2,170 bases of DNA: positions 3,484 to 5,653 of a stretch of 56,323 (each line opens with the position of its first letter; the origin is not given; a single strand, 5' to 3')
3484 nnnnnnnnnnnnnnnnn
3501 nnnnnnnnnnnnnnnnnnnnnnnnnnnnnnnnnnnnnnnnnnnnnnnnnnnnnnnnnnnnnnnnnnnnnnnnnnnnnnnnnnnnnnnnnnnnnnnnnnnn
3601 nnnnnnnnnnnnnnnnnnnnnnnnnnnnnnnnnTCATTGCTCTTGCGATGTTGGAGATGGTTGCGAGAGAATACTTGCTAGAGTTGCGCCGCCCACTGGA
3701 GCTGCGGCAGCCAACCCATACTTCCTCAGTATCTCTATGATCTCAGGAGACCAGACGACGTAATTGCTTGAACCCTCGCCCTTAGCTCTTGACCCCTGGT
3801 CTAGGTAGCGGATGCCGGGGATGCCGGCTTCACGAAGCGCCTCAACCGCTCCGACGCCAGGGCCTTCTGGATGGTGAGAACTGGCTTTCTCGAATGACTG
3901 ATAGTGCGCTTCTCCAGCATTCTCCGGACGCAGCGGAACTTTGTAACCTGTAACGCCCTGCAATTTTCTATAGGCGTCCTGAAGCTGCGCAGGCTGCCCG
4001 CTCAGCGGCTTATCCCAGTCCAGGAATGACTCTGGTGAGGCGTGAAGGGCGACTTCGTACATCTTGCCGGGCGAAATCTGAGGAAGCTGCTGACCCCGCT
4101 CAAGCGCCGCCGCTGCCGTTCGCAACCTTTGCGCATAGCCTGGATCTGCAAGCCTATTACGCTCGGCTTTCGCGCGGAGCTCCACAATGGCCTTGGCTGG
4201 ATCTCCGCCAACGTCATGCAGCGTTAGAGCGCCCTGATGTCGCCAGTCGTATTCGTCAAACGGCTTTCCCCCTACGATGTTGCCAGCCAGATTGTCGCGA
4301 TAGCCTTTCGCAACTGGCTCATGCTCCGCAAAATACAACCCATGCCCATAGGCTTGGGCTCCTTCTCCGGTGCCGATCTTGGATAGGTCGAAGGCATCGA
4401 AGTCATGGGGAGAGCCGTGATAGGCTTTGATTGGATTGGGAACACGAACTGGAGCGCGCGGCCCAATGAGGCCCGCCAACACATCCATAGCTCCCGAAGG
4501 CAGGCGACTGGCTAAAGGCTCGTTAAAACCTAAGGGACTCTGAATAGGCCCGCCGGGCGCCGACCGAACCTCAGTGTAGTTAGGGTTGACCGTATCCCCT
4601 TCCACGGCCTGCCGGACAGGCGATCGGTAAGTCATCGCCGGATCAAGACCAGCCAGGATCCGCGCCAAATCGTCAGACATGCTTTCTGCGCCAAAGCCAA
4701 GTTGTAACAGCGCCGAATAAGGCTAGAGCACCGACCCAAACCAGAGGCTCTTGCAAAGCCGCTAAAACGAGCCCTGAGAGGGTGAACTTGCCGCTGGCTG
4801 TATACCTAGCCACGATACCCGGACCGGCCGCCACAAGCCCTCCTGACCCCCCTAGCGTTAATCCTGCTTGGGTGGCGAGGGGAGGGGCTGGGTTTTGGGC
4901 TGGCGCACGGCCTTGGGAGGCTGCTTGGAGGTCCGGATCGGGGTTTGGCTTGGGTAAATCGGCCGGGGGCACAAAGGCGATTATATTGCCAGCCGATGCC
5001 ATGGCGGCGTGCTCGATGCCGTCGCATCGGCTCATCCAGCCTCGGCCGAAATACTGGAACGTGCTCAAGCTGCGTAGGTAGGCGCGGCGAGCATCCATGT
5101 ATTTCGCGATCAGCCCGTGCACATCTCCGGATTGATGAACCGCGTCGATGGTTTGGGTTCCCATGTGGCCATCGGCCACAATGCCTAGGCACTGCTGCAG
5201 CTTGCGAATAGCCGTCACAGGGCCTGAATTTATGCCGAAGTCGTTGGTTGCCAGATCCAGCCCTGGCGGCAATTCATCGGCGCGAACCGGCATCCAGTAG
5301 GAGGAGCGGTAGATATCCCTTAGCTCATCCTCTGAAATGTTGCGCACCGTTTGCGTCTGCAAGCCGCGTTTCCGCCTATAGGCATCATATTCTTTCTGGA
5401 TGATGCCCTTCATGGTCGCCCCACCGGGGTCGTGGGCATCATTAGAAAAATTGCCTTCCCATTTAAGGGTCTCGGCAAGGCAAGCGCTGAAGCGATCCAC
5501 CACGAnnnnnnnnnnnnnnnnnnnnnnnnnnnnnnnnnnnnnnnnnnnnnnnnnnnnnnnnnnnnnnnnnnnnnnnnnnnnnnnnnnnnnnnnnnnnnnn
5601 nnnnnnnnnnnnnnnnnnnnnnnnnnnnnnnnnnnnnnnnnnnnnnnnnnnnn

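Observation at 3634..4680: Stand-alone PARP-like (H-Y-x) ADP-ribosyltransferase-fold protein in the slot where a holin is expected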

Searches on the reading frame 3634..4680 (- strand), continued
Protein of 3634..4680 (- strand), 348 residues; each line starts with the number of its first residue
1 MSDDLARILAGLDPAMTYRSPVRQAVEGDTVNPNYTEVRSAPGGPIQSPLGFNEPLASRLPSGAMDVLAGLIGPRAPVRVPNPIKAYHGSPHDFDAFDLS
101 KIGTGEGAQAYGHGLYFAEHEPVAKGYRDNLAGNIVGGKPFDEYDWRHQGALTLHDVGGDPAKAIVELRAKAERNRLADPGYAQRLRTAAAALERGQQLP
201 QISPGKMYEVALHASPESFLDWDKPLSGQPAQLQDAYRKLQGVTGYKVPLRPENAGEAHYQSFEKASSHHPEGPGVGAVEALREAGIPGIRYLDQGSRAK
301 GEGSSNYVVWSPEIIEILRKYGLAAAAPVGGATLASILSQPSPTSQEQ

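Call 72: find_encoding_contigs(protein=P0006, flank=5000, max_places=1)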
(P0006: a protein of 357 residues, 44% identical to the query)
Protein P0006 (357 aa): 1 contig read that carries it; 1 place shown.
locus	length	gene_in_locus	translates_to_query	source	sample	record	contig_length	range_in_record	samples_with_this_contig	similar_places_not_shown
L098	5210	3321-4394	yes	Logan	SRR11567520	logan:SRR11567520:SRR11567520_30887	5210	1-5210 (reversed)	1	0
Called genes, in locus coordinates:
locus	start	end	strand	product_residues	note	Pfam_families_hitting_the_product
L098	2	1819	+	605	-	?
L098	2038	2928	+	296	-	-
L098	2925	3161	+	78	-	-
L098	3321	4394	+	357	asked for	PF18760:ART-PolyVal (weak)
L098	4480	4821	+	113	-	-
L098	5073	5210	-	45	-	?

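Call 73: find_encoding_contigs(protein=P0049, flank=7000, max_places=1)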
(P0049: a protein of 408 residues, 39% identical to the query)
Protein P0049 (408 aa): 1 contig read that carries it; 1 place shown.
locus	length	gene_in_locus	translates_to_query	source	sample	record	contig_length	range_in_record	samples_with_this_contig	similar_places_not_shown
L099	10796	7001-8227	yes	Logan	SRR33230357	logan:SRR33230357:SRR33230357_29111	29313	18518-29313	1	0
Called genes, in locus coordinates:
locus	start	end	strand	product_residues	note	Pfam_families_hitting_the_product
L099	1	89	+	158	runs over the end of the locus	PF06147:DUF968 (weak)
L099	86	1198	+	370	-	-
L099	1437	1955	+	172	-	-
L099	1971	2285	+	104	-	PF27050:Phage_P22_Y8K6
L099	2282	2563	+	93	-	-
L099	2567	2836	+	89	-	-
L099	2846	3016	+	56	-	-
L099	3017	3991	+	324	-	-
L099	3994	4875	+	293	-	PF03837:RecT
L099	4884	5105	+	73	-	-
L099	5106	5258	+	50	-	-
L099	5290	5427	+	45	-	-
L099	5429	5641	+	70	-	-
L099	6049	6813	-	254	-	-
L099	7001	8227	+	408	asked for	PF18760:ART-PolyVal (weak)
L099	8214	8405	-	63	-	-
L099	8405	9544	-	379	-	PF00589:Phage_integrase (weak)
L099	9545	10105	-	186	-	-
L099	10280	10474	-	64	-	-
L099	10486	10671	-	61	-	-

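Call 75: search_protein_families(library=ncbifam, proteins=[window:3634-4680:-], max_evalue=0.01)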
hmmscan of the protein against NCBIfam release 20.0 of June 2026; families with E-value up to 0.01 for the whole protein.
window:3634-4680:- (348 aa): 0 families

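Call 77: search_protein_representatives(alignment_id=A2)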
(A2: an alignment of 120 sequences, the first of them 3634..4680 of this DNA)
Query: 120 sequences, 347 profile positions. Proteins with E-value up to 0.001 (for the whole library): 18616; up to 1e-10: 15917; up to 1e-30: 10431. The best 150 are listed.
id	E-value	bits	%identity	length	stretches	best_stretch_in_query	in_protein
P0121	1.1e-172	590.8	-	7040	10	86-313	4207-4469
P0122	1.2e-169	580.8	-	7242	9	88-313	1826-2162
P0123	2.4e-164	563.4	-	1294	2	53-333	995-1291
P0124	8.8e-155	532.0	-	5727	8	88-309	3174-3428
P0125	3.7e-151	520.1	-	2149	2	70-320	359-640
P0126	4.6e-148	509.9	-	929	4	75-320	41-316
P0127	7.5e-148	509.2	-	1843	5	75-328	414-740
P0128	2.0e-147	507.8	-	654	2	76-322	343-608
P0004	1.7e-145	501.5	-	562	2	77-320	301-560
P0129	6.7e-144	496.2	-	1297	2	75-322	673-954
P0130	1.2e-141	488.8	-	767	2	78-325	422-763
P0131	1.2e-137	475.6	-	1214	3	78-327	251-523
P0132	2.1e-136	471.5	-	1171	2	83-323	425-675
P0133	3.7e-136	470.8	-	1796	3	67-315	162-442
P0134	7.1e-135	466.5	-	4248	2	76-336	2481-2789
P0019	2.3e-105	369.5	-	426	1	52-336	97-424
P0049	1.6e-97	343.7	-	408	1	19-335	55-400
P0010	3.6e-97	342.5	-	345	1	45-336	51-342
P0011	7.4e-95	334.9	-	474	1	11-335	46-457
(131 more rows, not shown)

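Call 86: find_related_loci(query=window:3634-4680:-, collection=genome_contigs, flank=6000)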
Query window:3634-4680:- (348 aa) in genome_contigs; peptide patterns used: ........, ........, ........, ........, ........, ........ (x = any residue, [..] = any of these).
93 stretches matched a pattern; 4 encode a relative of the query (tblastn E <= 1e-3); 4 distinct loci.
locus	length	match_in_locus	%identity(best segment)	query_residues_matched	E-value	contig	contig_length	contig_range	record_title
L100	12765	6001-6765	45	84-329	2e-57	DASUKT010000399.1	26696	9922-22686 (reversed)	MAG TPA_asm: Pseudolabrys sp. isolate SMAG_U1523 k141_103243, whole genome shotgun sequence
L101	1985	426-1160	40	71-299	6e-41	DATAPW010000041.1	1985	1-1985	MAG TPA_asm: Acetobacteraceae bacterium isolate SMAG_U5451 k141_2053395, whole genome shotgun sequence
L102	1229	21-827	39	76-347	9e-42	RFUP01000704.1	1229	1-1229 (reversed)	MAG: Rhodobacteraceae bacterium isolate WB5_5_233 contig_100_703, whole genome shotgun sequence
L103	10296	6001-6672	39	86-317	8e-34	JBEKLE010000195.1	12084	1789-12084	MAG: Rhodopila sp. isolate SPRUCE 363 SPRUCE_363_195, whole genome shotgun sequence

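Call 87: find_related_loci(query=window:3634-4680:-, collection=metagenome_contigs, flank=5000)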
Query window:3634-4680:- (348 aa) in metagenome_contigs; peptide patterns used: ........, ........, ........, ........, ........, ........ (x = any residue, [..] = any of these).
297 stretches matched a pattern; 33 encode a relative of the query (tblastn E <= 1e-3); 33 distinct loci.
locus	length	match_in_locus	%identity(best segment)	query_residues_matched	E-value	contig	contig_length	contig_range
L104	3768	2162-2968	47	78-347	6e-61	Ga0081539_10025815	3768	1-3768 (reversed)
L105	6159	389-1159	49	83-327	5e-59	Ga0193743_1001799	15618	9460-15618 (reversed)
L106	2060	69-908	42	67-340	5e-57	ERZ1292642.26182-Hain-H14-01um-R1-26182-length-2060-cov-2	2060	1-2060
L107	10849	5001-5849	41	64-326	2e-51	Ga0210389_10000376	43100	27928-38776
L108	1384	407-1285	41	79-323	2e-53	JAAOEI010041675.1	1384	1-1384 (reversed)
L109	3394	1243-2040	40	84-334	1e-47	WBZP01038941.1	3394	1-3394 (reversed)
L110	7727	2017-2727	44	84-322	1e-46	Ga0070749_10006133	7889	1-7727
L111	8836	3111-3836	43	84-321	1e-45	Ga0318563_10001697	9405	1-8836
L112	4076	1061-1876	39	84-325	9e-45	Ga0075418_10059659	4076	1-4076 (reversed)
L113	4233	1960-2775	39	84-325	9e-45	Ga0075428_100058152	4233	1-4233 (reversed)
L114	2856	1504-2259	41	81-321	7e-42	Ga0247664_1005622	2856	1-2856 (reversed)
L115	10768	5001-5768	39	79-323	7e-42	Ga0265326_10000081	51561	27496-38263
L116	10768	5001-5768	39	79-323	5e-41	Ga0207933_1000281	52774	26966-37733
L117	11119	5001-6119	33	19-332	3e-40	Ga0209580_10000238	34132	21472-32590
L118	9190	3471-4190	38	74-321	3e-35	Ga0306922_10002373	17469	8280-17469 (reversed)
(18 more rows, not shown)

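Call 94: search_protein_families(library=padloc, proteins=[window:3634-4680:-], max_evalue=0.01)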
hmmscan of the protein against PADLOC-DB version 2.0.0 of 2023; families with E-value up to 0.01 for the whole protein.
window:3634-4680:- (348 aa): 0 families

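Call 118: search_protein_families(library=pfam, proteins=[L001:4918-6081:+, L007:4540-10464:+], max_evalue=0.01)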
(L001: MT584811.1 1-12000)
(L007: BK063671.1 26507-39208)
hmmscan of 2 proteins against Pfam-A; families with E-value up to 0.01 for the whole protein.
L001:4918-6081:+ (387 aa): 1 family
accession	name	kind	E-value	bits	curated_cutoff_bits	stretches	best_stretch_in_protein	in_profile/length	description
PF18760.7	ART-PolyVal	-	1e-06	30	31.2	1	127-175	8-51/140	ADP-Ribosyltransferase in polyvalent proteins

L007:4540-10464:+ (1974 aa): 2 families
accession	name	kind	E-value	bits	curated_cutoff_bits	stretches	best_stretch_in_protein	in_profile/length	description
PF22175.2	Ogg-HhH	-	0.0042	17.1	27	0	91-161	10-80/173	8-oxoguanine DNA glycosylase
PF18760.7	ART-PolyVal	-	0.0072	17.5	31.2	1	489-531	10-46/140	ADP-Ribosyltransferase in polyvalent proteins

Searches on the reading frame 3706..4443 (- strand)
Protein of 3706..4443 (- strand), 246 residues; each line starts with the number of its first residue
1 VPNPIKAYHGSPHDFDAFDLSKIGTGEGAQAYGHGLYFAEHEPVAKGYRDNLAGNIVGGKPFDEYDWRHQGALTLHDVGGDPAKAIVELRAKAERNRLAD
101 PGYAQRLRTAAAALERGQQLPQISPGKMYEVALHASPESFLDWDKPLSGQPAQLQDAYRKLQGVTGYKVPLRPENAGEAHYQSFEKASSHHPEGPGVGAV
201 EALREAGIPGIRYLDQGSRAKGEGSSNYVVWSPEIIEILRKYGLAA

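Call 106: predict_structure(alignment_id=A4)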
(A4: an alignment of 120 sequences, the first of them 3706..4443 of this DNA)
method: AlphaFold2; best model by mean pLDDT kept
length: 246 residues; sequences in the alignment: 120
mean_pLDDT: 86.5   pTM: 0.79
mean pLDDT of the five models: 86.5, 86.2, 85.8, 85.7, 84.8
residues with pLDDT >= 90: 166; 70-90: 36; 50-70: 33; < 50: 11
segments of 3 or more residues with pLDDT < 50: 179-182, 188-191
pLDDT, mean of each block of 10 residues (from residue 1): 93 90 65 81 94 90 96 96 98 98 98 98 94 97 93 92 75 52 49 63 92 93 95 95 70
secondary structure, 60 per line:
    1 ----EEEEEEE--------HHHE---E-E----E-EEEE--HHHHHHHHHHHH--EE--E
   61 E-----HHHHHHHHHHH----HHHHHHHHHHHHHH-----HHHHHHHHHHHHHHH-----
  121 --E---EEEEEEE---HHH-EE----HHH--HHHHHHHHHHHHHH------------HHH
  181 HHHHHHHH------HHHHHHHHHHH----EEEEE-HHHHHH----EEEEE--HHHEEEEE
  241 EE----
elements in order: E5-11 E36-39 H42-53 H67-77 H82-95 H101-115 E127-133 H152-165 H178-188 H195-205 E210-214 H216-221 E226-230 E236-242

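Call 108: fold_search(model_id=the predicted structure, library=pdb)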
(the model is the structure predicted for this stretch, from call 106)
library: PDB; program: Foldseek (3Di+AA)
matches with E <= 10: 86; with E <= 0.001: 0
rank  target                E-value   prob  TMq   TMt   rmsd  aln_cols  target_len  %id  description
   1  9k3a_B                5.9e-03  1.00  0.41  0.12   8.8       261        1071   13  Cyanophage A4 pre-ejectosome with C1 symmetry (released 2025-04-09)
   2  4pnt_A                3.4e-01  0.72  0.33  0.39   8.5       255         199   13  Crystal Structure of human Tankyrase 2 in complex with 1,5-IQD. (released 2014-10-15)
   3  4tk5_B                3.4e-01  0.63  0.31  0.36  10.0       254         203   11  Crystal Structure of human Tankyrase 2 in complex with EB47. (released 2014-10-15)
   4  4tju_A                4.1e-01  0.60  0.31  0.38   9.9       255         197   12  Crystal Structure of human Tankyrase 2 in complex with 3,4-CPQ-5-C. (released 2014-10-15)
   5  4pns_B                8.5e-01  0.44  0.32  0.38   8.5       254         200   12  Crystal Structure of human Tankyrase 2 in complex with INH2BP. (released 2014-10-15)
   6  4ow6_A                8.5e-01  0.25  0.31  0.18   8.3       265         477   10  Crystal structure of Diphtheria Toxin at acidic pH (released 2014-04-02)
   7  4tkg_D                1.1e+00  0.28  0.29  0.35  10.4       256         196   12  Crystal Structure of human Tankyrase 2 in complex with AZD2281. (released 2014-10-15)
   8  5i82_C                1.1e+00  0.13  0.24  0.13  12.2       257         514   10  First Crystal Structure of E.coli Based Recombinant Diphtheria Toxin Mutant CRM197 (released 2016-03-02)
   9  4pnt_D                1.2e+00  0.33  0.30  0.38  10.0       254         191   12  Crystal Structure of human Tankyrase 2 in complex with 1,5-IQD. (released 2014-10-15)
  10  6gw6_A                1.5e+00  0.21  0.30  0.46   9.0       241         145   10  Structure of the Pseudomonas putida RES-Xre toxin-antitoxin complex (released 2018-10-24)
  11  7ri3_D                1.6e+00  0.15  0.29  0.14   9.5       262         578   10  Crystal structure of Albireti Toxin, a diphtheria toxin homolog, from Streptomyces albireticuli (released 2022-04-20)
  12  4cj1_A                1.9e+00  0.08  0.13  0.06  20.5       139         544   14  Crystal structure of CelD in complex with affitin H3 (released 2014-05-21)
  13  7kkq_B                2.0e+00  0.18  0.29  0.34   8.8       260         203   11  Structure of the catalytic domain of tankyrase 1 in complex with veliparib (released 2021-01-06)
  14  7ri3_C                2.3e+00  0.11  0.29  0.14   9.6       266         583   10  Crystal structure of Albireti Toxin, a diphtheria toxin homolog, from Streptomyces albireticuli (released 2022-04-20)
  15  2k4e_MODEL_1_A        2.8e+00  0.06  0.15  0.23  19.4       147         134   11  Solution structure of the HIV-2 UNMYRISTOYLATED MATRIX PROTEIN (released 2008-08-12)
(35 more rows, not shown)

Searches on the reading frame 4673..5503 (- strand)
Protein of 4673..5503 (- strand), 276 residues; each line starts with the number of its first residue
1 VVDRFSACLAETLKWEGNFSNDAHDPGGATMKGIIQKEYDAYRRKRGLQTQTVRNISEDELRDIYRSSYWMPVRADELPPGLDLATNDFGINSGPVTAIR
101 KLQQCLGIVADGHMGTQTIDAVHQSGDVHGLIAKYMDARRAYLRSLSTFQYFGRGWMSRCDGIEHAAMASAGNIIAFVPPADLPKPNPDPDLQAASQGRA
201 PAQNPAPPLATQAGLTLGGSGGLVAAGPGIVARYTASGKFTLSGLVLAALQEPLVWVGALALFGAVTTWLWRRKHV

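Call 3: search_protein_families(library=pfam, proteins=[window:4673-5503:-], max_evalue=1)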
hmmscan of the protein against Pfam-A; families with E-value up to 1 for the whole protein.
window:4673-5503:- (276 aa): 3 families
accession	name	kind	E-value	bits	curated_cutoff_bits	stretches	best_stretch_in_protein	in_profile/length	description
PF05838.17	Glyco_hydro_108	-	2.6e-24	86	21.2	1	10-94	2-85/85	Glycosyl hydrolase 108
PF09374.15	PG_binding_3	-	7.5e-07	29.7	24.6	1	98-159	2-74/76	Predicted Peptidoglycan domain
PF01471.23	PG_binding_1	-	0.13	12.9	23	1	97-121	32-56/57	Putative peptidoglycan binding domain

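Call 4: search_protein_families(library=phrogs, proteins=[window:4673-5503:-], max_evalue=0.1)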
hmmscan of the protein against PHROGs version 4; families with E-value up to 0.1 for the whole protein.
window:4673-5503:- (276 aa): 2 families
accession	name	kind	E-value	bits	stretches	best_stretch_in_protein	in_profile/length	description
phrog_315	-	lysis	4.5e-42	145.4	1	3-198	333-525/677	endolysin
phrog_12853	-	unknown function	1.4e-14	55.6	1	4-115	2-122/131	-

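Call 38: search_dna_similar(query=window:4673-5503:-, collection=phages, mode=protein, max_rows=25)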
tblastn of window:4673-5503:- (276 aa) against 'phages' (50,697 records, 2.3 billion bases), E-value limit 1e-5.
Records with a match: 408; places in all: 409; records where one place covers at least 80% of the query: 0.
Best place of each record, by identity: <60% 408.
By first word of the organism name: Vibrio 122; Brucella 41; Acinetobacter 37; Phocaeicola 24; Escherichia 16; Parabacteroides 15; Bacteroides 14; Erwinia 14; Pseudomonas 12; Sphingomonas 8; and 39 more.
By host as written in the record: - 128; Acinetobacter baumannii 17; Brucella abortus S19 14; Vibrio lentus 12; Escherichia coli K-12 MG1655 8; Erwinia amylovora ATCC 29780 7; Sphingomonas sp. PM2 6; Brucella sp. 6; and 124 more.
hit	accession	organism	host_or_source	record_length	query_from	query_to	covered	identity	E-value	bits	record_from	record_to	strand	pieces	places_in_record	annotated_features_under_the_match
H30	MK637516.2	Agrobacterium phage Milano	Agrobacterium tumefaciens C58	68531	1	178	64%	41.2%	2e-37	145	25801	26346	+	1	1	endolysin N-acetylmuramidase | virion-associated protein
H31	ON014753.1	Pseudanabaena phage Pam1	Pseudanabaena sp.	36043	1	171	62%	42.7%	4e-35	139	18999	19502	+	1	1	lysozyme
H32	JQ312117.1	Agrobacterium phage 7-7-1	Agrobacterium sp. H13-3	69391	1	178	64%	40.1%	8e-40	152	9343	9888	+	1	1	putative membrane protein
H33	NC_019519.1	Agrobacterium phage 7-7-1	Agrobacterium sp. H13-3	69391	1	178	64%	40.1%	8e-40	152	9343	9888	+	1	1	endolysin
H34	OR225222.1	Sphingomonas phage Kimi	Sphingomonas sp. LR55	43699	5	162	57%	44.9%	3e-31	127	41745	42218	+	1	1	hypothetical protein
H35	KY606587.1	Dinoroseobacter phage vB_DshS-R5C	Dinoroseobacter shibae DFL12T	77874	6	164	58%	43.6%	4e-35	139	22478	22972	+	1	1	acetylmuramidase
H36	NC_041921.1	Dinoroseobacter phage vB_DshS-R5C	Dinoroseobacter shibae DFL12T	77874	6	164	58%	43.6%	4e-35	139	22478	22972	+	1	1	endolysin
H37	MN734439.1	Sphingomonas phage Kharn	Sphingomonas sp. PM2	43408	5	173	61%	40.7%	3e-32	130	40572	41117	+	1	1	lysozyme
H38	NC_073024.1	Sphingomonas phage Kharn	Sphingomonas sp. PM2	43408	5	173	61%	40.7%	3e-32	130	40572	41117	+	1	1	lysozyme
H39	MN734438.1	Sphingomonas phage Lucius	Sphingomonas sp. PM2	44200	5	173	61%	40.7%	3e-32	130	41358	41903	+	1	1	lysozyme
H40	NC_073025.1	Sphingomonas phage Lucius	Sphingomonas sp. PM2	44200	5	173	61%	40.7%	3e-32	130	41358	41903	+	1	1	lysozyme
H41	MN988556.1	Rhizobium phage RHph_I1_23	Rhizobium phaseoli I1_23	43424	5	174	62%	40.4%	2e-35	140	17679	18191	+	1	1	putative endolysin protein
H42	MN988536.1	Rhizobium phage RHph_N65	Rhizobium phaseoli INC1-2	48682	2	176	63%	38.9%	4e-32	130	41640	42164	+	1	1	putative endolysin protein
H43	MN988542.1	Rhizobium phage RHph_I3_18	Rhizobium phaseoli I3_18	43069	5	174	62%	39.8%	9e-34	135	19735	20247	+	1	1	putative endolysin protein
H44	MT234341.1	Agrobacterium phage OLIVR4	Rhizogenic Agrobacterium biovar 1 ...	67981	1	178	64%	37.9%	2e-33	134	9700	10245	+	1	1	lysozyme family protein | putative structural protein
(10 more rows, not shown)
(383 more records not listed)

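Call 75: search_protein_families(library=ncbifam, proteins=[window:4673-5503:-], max_evalue=0.01)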
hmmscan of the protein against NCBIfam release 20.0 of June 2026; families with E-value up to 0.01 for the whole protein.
window:4673-5503:- (276 aa): 1 family
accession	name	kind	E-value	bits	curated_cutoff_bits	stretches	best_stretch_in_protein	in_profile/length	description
NF040573.1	holin_dep_muram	equivalog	2e-13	50.6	240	1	10-164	6-170/200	holin-associated N-acetylmuramidase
